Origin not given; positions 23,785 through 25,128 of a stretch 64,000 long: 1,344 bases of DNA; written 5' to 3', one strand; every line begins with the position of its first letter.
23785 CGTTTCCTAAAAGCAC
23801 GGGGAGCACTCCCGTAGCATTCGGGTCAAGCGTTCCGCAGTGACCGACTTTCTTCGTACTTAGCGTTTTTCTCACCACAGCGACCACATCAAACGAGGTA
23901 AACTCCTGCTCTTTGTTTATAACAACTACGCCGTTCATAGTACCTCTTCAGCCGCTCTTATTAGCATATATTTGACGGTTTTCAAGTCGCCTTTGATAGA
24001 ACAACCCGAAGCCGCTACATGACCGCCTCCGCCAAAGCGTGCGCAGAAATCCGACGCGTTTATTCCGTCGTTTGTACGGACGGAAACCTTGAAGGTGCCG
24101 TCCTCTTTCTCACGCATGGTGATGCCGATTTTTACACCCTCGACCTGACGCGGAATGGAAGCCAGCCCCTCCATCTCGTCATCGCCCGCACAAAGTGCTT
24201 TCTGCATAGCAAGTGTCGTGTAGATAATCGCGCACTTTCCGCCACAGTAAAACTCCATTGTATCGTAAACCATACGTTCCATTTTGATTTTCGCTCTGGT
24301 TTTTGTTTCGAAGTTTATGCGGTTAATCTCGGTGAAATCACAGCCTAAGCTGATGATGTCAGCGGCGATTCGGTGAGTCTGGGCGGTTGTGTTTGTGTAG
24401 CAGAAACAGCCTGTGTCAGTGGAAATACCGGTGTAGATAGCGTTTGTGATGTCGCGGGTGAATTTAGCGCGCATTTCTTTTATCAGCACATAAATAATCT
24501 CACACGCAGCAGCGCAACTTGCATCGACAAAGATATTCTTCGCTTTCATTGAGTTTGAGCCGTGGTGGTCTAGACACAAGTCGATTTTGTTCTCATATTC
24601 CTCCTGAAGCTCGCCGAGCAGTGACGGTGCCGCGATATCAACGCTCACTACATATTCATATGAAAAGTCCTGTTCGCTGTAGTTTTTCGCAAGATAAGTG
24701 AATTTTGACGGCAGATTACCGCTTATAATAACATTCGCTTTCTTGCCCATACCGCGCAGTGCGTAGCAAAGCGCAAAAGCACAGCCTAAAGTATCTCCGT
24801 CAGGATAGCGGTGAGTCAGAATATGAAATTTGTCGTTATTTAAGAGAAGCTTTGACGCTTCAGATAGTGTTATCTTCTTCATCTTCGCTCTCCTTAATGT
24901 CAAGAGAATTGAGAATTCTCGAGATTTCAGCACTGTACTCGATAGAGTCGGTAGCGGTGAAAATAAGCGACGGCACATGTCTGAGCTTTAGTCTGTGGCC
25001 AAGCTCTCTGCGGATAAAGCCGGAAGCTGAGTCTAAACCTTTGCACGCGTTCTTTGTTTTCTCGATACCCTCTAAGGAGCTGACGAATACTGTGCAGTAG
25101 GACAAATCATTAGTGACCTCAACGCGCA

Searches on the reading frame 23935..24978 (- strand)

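Call 49: search_protein_families(library=pfam, proteins=[window:23935-24978:-], max_evalue=0.001)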
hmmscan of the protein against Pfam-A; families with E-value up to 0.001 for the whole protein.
window:23935-24978:- (347 aa): 2 families
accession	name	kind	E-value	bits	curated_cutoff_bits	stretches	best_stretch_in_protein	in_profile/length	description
PF01368.27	DHH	-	3.6e-15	56.8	28.1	1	51-185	2-125/125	DHH family, N-terminal domain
PF02272.25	DHHA1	-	5.7e-10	40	25.9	1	266-330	15-85/102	DHHA1 domain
